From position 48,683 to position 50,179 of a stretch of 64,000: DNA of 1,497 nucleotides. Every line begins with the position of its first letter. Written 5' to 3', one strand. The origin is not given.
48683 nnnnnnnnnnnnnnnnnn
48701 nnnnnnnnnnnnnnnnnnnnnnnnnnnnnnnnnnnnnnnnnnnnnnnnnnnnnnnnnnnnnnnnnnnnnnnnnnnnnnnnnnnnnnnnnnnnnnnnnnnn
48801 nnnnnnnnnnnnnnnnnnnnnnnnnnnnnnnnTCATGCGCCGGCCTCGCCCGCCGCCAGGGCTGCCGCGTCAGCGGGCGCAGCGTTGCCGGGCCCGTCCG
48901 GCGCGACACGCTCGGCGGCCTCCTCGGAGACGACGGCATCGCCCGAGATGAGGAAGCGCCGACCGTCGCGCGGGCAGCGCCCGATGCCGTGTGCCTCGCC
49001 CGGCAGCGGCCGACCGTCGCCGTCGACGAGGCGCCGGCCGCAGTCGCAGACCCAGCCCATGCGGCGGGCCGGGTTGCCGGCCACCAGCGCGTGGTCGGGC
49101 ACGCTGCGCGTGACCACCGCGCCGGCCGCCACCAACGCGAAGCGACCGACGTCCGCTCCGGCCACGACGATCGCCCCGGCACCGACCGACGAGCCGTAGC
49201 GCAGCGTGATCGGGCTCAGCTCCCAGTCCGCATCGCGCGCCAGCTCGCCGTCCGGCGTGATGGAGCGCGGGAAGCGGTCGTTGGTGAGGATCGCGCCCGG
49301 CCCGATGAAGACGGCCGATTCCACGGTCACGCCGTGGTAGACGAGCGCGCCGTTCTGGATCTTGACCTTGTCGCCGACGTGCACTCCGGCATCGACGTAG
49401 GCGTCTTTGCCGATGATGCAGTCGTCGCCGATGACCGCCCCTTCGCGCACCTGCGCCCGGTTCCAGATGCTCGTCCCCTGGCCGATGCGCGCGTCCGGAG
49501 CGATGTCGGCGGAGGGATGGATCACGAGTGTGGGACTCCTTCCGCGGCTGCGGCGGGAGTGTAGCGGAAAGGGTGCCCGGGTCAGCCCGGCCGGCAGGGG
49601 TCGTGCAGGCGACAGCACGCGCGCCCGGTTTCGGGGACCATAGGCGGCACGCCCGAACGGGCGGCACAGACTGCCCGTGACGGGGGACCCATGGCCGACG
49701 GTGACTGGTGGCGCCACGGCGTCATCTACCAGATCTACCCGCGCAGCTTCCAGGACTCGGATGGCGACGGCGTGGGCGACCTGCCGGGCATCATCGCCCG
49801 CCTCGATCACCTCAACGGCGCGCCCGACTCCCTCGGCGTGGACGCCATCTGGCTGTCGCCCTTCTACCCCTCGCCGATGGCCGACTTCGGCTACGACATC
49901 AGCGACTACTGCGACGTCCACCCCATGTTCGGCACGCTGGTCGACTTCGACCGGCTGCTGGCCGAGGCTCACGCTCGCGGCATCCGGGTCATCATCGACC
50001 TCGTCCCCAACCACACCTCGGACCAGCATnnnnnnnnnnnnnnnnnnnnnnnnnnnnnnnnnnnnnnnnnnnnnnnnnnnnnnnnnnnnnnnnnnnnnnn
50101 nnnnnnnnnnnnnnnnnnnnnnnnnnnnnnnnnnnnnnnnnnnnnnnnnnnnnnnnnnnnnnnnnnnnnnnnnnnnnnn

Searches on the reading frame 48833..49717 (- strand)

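Call 40: search_protein_families(library=ncbifam, proteins=[window:48833-49717:-], max_evalue=0.00001)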
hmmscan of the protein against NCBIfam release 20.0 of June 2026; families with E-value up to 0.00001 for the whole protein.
window:48833-49717:- (294 aa): 37 families (the best 25 are shown)
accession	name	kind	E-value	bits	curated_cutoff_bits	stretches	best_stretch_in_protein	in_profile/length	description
TIGR03570.1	NeuD_NnaD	subfamily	6.7e-29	100.9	160.8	2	57-145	81-169/202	NeuD/PglB/VioB family sugar acetyltransferase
NF002060.0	PRK00892.1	subfamily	3.4e-18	65.9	207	1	61-149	99-187/345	UDP-3-O-(3-hydroxymyristoyl)glucosamine N-acyltransferase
TIGR01853.1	lipid_A_lpxD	equivalog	2.8e-14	52.8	242.5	1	65-157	94-186/325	UDP-3-O-(3-hydroxymyristoyl)glucosamine N-acyltransferase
TIGR03532.1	DapD_Ac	equivalog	1.1e-13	51.3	231.75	1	86-220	91-211/231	2,3,4,5-tetrahydropyridine-2,6-dicarboxylate N-acetyltransferase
TIGR03308.1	phn_thr-fam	hypoth_equivalog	1.6e-12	47.7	201.65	1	176-219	115-158/204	phosphonate metabolim protein, transferase hexapeptide repeat family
NF007499.0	PRK10092.1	equivalog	2e-12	47.3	314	1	160-218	119-178/183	maltose O-acetyltransferase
NF010935.0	PRK14355.1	equivalog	2e-12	46.5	718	1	66-144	258-335/459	bifunctional UDP-N-acetylglucosamine diphosphorylase/glucosamine-1-phosphate N-acetyltransferase GlmU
NF050158.1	CarbAnhydGPos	equivalog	1.6e-11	44.2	250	1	170-220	88-140/172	gamma carbonic anhydrase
NF058585.1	HptprglPActTf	PfamEq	5.1e-11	42.4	300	1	177-219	114-156/172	heptaprenylglyceryl phosphate O-acetyltransferase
NF003657.0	PRK05289.1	equivalog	6e-11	41.9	226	1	65-126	5-66/264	acyl-ACP--UDP-N-acetylglucosamine O-acyltransferase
NF007240.0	PRK09677.1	equivalog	1.2e-09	37.9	243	0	177-218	138-179/192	putative lipopolysaccharide biosynthesis O-acetyl transferase WbbJ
NF007797.0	PRK10502.1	subfamily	1.9e-09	37.5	192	1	167-219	123-175/183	WcaF family extracellular polysaccharide biosynthesis acetyltransferase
NF008349.0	PRK11132.1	equivalog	1.9e-09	37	397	1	172-221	196-245/273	serine O-acetyltransferase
NF041874.1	EPS_EpsC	equivalog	2.7e-09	37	150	0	173-219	117-163/168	serine O-acetyltransferase EpsC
NF010937.0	PRK14357.1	equivalog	3.1e-09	36.2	658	0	175-223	389-439/448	bifunctional UDP-N-acetylglucosamine diphosphorylase/glucosamine-1-phosphate N-acetyltransferase GlmU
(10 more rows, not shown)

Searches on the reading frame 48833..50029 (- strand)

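Call 10: search_protein_families(library=pfam, proteins=[window:48833-50029:-], max_evalue=0.001)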
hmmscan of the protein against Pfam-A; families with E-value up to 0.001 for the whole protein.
window:48833-50029:- (398 aa): 3 families
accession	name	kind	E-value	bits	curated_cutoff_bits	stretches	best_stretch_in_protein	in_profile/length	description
PF00132.30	Hexapep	-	4.3e-20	70.9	27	3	197-230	1-34/36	Bacterial transferase hexapeptide (six repeats)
PF25084.1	LbH_EIF2B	-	3.3e-11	43.6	54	1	167-250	9-95/105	EIF2B subunit epsilon LbH domain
PF14602.12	Hexapep_2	-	5.4e-10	39.3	27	1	199-230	3-32/34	Hexapeptide repeat of succinyl-transferase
